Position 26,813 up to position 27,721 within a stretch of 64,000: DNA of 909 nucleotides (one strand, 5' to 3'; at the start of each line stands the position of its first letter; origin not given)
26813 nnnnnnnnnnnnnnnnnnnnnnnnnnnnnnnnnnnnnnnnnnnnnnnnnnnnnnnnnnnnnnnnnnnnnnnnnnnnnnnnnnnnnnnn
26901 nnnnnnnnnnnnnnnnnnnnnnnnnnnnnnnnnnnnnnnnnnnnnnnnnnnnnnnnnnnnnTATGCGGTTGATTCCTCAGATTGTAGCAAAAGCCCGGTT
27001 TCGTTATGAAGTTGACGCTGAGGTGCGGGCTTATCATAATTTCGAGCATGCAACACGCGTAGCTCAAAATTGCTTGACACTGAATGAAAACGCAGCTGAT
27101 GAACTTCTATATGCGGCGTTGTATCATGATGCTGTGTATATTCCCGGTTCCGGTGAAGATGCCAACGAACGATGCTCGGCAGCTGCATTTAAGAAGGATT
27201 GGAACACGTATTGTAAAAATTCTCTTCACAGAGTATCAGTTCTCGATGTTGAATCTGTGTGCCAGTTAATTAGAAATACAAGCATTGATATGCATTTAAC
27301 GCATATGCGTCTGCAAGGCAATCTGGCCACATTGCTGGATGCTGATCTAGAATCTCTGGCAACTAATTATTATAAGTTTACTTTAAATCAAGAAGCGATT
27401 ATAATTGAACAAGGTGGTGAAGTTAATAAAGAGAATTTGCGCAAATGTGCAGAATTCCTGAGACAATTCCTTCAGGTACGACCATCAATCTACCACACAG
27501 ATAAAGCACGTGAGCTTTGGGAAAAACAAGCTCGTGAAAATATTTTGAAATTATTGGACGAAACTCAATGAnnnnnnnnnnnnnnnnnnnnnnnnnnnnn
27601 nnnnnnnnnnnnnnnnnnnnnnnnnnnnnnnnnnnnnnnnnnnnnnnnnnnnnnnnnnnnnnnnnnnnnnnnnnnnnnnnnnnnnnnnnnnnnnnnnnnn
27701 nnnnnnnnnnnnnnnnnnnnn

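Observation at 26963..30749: Split tRNA end-healing cassette: HD phosphohydrolase, metallophosphoesterase and CCA-adding head domain, plus a Pnk-like kinase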

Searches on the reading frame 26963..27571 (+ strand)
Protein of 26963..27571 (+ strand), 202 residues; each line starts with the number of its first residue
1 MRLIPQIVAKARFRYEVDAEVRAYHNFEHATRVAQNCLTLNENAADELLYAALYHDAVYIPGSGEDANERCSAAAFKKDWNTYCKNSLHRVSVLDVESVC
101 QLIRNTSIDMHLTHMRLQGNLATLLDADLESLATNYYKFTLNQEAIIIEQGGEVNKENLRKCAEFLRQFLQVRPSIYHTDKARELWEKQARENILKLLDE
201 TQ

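Call 3: search_protein_families(library=pfam, proteins=[window:26963-27571:+], max_evalue=0.01)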
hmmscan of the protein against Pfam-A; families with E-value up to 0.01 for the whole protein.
window:26963-27571:+ (202 aa): 1 family
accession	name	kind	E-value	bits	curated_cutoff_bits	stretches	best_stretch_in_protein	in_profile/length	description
PF01966.28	HD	-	0.00053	20.7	22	1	27-110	2-89/116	HD domain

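Call 6: search_protein_families(library=phrogs, proteins=[window:26963-27571:+], max_evalue=0.001)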
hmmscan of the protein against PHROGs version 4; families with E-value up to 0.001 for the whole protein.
window:26963-27571:+ (202 aa): 1 family
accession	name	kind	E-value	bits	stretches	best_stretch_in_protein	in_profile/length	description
phrog_19425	-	other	1.5e-15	58.4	1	19-201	18-203/207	phosphohydrolase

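Call 8: search_solved_structures(query=window:26963-27571:+, max_evalue=1, show_alignments=2)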
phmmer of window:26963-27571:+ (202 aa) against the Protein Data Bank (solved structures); distinct sequences matched with E-value up to 1: 0.

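Call 11: search_protein_families(library=ncbifam, proteins=[window:26963-27571:+], max_evalue=0.01)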
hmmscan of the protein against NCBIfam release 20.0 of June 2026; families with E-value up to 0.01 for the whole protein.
window:26963-27571:+ (202 aa): 0 families

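Call 19: search_dna_similar(query=window:26963-27571:+, collection=phages, mode=protein, max_rows=30, max_evalue=0.001)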
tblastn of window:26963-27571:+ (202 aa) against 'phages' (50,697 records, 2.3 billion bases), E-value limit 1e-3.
Records with a match: 2; places in all: 2; records where one place covers at least 80% of the query: 1.
Best place of each record, by identity: <60% 2.
By first word of the organism name: Phage 1; uncultured 1.
By host as written in the record: - 2.
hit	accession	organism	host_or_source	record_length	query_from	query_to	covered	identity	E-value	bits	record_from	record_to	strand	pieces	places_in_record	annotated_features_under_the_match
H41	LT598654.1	Phage NCTB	surface water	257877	22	194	86%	31.3%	5e-5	49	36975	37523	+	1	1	hypothetical protein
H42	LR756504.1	uncultured phage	metagenomic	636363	22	115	47%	31.0%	5e-4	46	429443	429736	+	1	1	record has no annotation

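Call 22: find_related_loci(query=window:26963-27571:+, collection=viral_contigs, flank=6000)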
Query window:26963-27571:+ (202 aa) in viral_contigs; peptide patterns used: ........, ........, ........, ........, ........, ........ (x = any residue, [..] = any of these).
9 stretches matched a pattern; 1 encode a relative of the query (tblastn E <= 1e-3); 1 distinct loci.
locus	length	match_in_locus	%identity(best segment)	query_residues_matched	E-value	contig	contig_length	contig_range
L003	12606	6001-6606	100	1-202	9e-139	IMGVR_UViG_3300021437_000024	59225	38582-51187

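Call 26: find_homologous_proteins(query=window:26963-27571:+, max_evalue=0.001)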
Query window:26963-27571:+ (202 aa): 60 proteins with E <= 0.001 among 160 candidates.
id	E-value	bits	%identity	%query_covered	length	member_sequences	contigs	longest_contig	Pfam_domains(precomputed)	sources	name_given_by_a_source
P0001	4.5e-130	449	100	100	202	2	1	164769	-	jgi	jgi:predicted metal-dependent HD superfamily phosphohydrolase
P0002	6.2e-47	178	51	95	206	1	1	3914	-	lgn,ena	-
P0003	6.4e-47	178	47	99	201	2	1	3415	-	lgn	-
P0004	8.5e-47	177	49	96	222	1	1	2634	-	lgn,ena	-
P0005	5.0e-45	172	47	98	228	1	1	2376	-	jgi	jgi:predicted metal-dependent HD superfamily phosphohydrolase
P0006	1.3e-44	170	48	95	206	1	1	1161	-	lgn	-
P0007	2.9e-44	169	47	98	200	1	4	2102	-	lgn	-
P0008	4.0e-44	169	48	99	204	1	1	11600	-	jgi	jgi:predicted metal-dependent HD superfamily phosphohydrolase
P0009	6.4e-44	168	49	95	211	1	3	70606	-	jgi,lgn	-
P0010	6.9e-44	168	47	98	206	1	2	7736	-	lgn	-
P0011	2.1e-43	166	48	97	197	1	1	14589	-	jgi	jgi:predicted metal-dependent HD superfamily phosphohydrolase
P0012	2.6e-43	166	48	95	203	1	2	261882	-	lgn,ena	-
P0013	4.1e-43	165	50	90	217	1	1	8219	-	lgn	-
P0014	1.4e-42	164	48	97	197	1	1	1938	-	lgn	-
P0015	2.0e-42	163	45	98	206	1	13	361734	-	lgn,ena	-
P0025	9.1e-41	158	45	98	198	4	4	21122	-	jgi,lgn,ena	-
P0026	1.2e-40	157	45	96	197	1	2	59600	-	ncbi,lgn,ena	-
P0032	1.5e-38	150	47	93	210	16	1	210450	-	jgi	jgi:predicted metal-dependent HD superfamily phosphohydrolase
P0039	2.5e-37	147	46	95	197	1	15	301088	-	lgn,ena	-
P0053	3.0e-31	127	41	91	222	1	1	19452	-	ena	-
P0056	1.4e-29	121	40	89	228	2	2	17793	-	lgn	-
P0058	7.9e-27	112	44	91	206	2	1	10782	-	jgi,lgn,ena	-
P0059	1.1e-21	96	39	87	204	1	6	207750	-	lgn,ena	-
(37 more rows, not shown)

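Call 27: find_encoding_contigs(protein=P0012, flank=6000, max_places=3)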
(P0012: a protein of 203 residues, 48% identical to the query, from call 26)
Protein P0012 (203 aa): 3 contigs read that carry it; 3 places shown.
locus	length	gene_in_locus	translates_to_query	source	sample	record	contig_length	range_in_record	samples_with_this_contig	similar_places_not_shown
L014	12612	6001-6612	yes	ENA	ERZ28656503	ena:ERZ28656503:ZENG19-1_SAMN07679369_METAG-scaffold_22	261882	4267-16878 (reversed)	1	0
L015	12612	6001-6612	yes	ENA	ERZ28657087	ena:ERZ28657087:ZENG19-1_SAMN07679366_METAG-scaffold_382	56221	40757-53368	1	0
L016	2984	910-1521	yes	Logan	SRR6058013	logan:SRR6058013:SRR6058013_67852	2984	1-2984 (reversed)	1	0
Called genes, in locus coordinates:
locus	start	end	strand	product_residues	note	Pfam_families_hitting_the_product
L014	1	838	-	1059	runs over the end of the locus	PF12789:PTR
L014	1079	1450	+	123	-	-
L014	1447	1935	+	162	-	-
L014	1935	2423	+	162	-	-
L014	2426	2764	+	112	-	-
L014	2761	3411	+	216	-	PF01171:ATP_bind_3, PF01507:PAPS_reduct (weak), PF06508:QueC (faint)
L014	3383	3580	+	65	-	-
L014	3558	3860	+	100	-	-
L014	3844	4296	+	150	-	-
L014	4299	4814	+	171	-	-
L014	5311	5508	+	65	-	-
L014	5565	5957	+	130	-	PF26820:Phage_T4_Y00F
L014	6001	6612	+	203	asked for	-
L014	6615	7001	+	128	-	-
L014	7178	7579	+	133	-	PF21128:WHD_MCM4 (faint)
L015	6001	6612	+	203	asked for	-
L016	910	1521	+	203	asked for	-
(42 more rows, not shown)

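Call 28: find_encoding_contigs(protein=P0015, flank=6000, max_places=3)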
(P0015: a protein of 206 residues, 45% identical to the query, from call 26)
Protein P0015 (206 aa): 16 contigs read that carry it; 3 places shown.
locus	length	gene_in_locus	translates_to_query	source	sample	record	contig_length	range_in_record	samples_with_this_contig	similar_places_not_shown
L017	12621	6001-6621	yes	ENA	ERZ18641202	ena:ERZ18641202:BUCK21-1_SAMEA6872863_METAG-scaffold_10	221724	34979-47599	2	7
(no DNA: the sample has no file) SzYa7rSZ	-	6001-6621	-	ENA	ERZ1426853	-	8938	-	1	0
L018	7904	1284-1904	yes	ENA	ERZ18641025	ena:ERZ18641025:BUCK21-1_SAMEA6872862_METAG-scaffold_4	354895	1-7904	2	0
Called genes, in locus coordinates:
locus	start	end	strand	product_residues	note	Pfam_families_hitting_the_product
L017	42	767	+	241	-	-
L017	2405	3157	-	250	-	-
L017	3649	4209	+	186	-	PF01844:HNH, PF14279:HNH_5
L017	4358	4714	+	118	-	PF02675:AdoMet_dc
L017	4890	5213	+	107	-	-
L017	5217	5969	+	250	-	-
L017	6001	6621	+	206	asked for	-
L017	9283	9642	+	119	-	-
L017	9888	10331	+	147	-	-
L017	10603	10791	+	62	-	-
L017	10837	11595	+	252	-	PF00112:Peptidase_C1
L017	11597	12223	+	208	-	-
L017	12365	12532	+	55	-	-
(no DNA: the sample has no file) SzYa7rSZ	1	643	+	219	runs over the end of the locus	-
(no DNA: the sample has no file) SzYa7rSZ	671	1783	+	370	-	-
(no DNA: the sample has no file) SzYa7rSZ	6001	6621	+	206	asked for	-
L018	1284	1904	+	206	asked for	-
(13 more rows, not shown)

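Call 29: find_encoding_contigs(protein=P0032, flank=6000, max_places=3)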
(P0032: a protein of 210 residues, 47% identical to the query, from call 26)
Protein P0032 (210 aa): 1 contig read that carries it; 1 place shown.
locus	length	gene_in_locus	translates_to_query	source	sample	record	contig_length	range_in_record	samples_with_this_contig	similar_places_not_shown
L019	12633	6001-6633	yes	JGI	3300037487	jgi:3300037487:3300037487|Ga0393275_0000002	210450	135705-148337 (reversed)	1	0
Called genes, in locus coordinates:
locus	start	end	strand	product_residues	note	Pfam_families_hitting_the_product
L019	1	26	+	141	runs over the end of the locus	-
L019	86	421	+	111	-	-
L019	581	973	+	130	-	-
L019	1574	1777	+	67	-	-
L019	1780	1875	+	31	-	-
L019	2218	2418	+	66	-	-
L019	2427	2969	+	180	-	-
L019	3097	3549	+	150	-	PF01844:HNH (weak)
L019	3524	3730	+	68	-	-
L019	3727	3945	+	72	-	-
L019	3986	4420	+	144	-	-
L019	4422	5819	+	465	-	PF01068:DNA_ligase_A_M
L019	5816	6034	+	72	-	-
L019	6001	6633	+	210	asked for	-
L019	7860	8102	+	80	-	-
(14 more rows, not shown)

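Call 32: find_encoding_contigs(protein=P0039, flank=6000, max_places=2)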
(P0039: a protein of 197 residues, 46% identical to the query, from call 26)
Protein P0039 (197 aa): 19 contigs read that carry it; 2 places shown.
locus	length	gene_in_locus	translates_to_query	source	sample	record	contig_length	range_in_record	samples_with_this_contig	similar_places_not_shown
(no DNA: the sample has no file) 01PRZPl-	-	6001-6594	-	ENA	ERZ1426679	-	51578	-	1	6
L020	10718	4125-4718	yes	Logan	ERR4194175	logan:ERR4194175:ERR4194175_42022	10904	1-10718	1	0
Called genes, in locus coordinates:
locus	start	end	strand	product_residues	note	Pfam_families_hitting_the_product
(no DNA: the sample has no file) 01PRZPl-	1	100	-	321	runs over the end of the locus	PF24308:DUF7487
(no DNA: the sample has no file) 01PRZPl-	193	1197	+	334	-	PF13439:Glyco_transf_4, PF13579:Glyco_trans_4_4 (weak), PF00534:Glycos_transf_1, PF13692:Glyco_trans_1_4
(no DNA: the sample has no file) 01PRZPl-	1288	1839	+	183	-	-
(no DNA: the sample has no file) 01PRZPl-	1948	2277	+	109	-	-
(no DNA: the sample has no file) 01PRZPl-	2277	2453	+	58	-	-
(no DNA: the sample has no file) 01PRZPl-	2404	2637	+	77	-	-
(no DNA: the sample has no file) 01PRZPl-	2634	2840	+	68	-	-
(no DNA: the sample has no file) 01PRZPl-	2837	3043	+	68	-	-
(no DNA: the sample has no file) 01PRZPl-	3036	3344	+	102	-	-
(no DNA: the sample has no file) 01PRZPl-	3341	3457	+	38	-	-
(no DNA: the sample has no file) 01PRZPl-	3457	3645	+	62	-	-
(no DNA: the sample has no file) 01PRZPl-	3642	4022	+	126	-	-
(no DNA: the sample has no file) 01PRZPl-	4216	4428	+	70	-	-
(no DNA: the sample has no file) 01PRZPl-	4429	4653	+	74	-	-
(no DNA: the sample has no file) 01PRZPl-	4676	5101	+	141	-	-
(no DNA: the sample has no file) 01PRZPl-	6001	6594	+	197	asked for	-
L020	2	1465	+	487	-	?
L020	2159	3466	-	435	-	-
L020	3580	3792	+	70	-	-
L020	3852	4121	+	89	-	-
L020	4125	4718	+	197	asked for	-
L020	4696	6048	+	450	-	-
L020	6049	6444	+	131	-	-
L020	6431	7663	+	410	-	PF06689:zf-C4_ClpX, PF00493:MCM (weak), PF05496:RuvB_N (faint), PF01078:Mg_chelatase (faint), PF00158:Sigma54_activat (faint), PF07724:AAA_2, PF00004:AAA, PF07728:AAA_5 (faint)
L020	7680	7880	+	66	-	PF01165:Ribosomal_S21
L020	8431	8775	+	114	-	-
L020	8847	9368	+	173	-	PF16473:Rv2179c-like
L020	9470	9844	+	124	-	-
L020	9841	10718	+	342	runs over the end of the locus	PF01467:CTP_transf_like, PF00293:NUDIX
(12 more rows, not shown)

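Call 33: find_encoding_contigs(protein=P0059, flank=6000, max_places=2)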
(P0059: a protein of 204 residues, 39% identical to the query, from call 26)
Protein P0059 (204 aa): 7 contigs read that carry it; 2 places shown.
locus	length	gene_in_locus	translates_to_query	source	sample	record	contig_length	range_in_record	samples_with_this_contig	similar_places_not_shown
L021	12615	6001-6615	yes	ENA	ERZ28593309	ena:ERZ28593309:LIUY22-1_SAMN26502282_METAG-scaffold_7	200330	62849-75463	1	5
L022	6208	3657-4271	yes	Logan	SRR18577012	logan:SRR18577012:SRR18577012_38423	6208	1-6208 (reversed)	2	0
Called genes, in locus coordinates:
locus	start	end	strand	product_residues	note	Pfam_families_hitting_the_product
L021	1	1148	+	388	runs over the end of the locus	-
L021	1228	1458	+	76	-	-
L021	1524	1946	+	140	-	-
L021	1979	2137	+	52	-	-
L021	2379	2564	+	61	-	-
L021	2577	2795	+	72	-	-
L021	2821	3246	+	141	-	-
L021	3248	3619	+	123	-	-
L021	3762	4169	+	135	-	-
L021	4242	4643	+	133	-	-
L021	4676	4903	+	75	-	-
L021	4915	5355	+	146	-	-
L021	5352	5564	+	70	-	-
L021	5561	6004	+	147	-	PF01661:Macro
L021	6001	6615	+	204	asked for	-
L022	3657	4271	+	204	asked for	-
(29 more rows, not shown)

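Call 34: find_encoding_contigs(protein=P0026, flank=6000, max_places=2)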
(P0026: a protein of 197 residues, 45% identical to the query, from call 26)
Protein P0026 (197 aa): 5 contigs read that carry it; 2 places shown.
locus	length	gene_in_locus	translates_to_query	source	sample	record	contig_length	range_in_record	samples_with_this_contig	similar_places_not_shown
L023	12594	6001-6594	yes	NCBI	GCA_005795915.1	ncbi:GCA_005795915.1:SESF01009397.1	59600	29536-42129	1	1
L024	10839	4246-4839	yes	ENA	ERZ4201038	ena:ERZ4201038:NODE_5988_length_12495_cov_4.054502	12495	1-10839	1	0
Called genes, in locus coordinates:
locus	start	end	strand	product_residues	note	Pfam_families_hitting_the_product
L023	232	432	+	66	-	-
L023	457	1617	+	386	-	PF13353:Fer4_12 (faint), PF04055:Radical_SAM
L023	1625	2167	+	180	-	-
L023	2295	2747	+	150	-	PF01844:HNH (weak)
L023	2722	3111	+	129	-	-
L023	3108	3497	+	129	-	-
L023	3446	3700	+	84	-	-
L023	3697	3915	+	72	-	-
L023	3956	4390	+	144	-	-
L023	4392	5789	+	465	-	PF01068:DNA_ligase_A_M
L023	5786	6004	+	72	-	-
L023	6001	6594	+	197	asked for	-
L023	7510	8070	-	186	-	PF13392:HNH_3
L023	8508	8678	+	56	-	-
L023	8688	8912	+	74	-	-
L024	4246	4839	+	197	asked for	-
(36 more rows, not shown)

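Call 35: find_encoding_contigs(protein=P0009, flank=6000, max_places=2)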
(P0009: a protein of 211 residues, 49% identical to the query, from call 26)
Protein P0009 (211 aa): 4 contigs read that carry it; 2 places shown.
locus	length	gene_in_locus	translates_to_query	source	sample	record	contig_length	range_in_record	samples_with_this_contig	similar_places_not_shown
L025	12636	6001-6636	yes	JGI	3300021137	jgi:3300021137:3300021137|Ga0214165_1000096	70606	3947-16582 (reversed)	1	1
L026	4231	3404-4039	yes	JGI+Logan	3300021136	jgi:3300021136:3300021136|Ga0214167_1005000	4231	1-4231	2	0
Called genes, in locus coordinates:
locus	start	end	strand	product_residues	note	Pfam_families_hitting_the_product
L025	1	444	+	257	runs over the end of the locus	-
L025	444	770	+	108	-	-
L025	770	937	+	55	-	-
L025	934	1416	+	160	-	-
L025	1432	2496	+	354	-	PF00497:SBP_bac_3, PF01476:LysM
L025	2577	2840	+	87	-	-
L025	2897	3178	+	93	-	-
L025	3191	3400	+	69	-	-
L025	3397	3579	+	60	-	-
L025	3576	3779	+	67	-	-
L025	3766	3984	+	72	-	-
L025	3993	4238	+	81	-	-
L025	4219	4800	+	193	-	PF24749:DUF7695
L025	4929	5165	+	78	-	-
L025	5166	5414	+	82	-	-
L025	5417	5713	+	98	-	-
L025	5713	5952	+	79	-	-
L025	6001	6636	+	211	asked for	-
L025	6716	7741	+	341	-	PF01467:CTP_transf_like, PF00293:NUDIX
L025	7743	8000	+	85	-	-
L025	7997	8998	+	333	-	PF04055:Radical_SAM (weak)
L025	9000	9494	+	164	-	-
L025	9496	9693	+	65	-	-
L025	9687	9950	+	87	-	-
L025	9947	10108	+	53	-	-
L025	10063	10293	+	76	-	-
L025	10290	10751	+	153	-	PF15891:Nuc_deoxyri_tr2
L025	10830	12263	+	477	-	PF18127:NAMPT_N, PF04095:NAPRTase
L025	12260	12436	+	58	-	-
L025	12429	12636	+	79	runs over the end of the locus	-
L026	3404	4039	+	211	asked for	-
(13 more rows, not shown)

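Call 41: search_solved_structures(query=A1, max_evalue=1, show_alignments=2)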
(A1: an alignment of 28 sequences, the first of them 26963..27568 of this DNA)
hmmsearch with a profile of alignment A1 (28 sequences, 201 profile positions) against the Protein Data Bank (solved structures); distinct sequences matched with E-value up to 1: 41.
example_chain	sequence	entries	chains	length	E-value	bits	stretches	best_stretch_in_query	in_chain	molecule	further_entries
2pq7_A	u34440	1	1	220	0.0075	19.2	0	27-62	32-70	Predicted HD superfamily hydrolase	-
3hqw_A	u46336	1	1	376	0.48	13.3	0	24-47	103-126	cAMP and cAMP-inhibited cGMP 3',5'-cyclic phosphodiesterase 10A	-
3lxg_A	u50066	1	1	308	0.49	13.3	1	23-47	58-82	cAMP and cAMP-inhibited cGMP 3',5'-cyclic phosphodiesterase 10A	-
3hqy_A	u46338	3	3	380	0.49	13.2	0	24-47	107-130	cAMP and cAMP-inhibited cGMP 3',5'-cyclic phosphodiesterase 10A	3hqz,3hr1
6k9u_A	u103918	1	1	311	0.5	13.2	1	23-47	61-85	cAMP and cAMP-inhibited cGMP 3',5'-cyclic phosphodiesterase 10A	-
4ajd_A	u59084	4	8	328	0.54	13.1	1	23-47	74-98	CAMP AND CAMP-INHIBITED CGMP 3', 5'-CYCLIC PHOSPHODIESTERASE 10A, PDE10 | CAMP AND CAMP-INHIBITED CGMP 3', 5'-CYCLIC PHOSPHODIESTERASE 10A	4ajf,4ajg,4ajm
2oun_A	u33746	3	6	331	0.54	13.1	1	23-47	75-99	cAMP and cAMP-inhibited cGMP 3',5'-cyclic phosphodiesterase 10A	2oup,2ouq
6msa_A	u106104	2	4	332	0.55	13.1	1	23-47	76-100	cAMP and cAMP-inhibited cGMP 3',5'-cyclic phosphodiesterase 10A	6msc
4bbx_A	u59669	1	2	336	0.55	13.1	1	23-47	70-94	CAMP AND CAMP-INHIBITED CGMP 3', 5'-CYCLIC PHOSPHODIESTERASE 10A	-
3ui7_A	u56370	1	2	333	0.55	13.1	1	23-47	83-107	cAMP and cAMP-inhibited cGMP 3',5'-cyclic phosphodiesterase 10A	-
2y0j_A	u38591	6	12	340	0.56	13.1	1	23-47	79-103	CAMP AND CAMP-INHIBITED CGMP 3', 5'-CYCLIC PHOSPHODIESTERASE 10A | cAMP and cAMP-inhibited cGMP 3',5'-cyclic phosphodiesterase 10A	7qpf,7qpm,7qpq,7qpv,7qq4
2our_A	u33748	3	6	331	0.56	13.1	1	23-47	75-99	cAMP and cAMP-inhibited cGMP 3',5'-cyclic phosphodiesterase 10A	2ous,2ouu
3uuo_A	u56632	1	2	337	0.56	13.1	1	23-47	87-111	cAMP and cAMP-inhibited cGMP 3',5'-cyclic phosphodiesterase 10A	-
3wyk_A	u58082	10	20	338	0.56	13.1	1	23-47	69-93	cAMP and cAMP-inhibited cGMP 3',5'-cyclic phosphodiesterase 10A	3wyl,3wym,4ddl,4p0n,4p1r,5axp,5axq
2o8h_A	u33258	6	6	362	0.57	13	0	24-47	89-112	Phosphodiesterase-10A | cAMP and cAMP-inhibited cGMP 3',5'-cyclic phosphodiesterase 10A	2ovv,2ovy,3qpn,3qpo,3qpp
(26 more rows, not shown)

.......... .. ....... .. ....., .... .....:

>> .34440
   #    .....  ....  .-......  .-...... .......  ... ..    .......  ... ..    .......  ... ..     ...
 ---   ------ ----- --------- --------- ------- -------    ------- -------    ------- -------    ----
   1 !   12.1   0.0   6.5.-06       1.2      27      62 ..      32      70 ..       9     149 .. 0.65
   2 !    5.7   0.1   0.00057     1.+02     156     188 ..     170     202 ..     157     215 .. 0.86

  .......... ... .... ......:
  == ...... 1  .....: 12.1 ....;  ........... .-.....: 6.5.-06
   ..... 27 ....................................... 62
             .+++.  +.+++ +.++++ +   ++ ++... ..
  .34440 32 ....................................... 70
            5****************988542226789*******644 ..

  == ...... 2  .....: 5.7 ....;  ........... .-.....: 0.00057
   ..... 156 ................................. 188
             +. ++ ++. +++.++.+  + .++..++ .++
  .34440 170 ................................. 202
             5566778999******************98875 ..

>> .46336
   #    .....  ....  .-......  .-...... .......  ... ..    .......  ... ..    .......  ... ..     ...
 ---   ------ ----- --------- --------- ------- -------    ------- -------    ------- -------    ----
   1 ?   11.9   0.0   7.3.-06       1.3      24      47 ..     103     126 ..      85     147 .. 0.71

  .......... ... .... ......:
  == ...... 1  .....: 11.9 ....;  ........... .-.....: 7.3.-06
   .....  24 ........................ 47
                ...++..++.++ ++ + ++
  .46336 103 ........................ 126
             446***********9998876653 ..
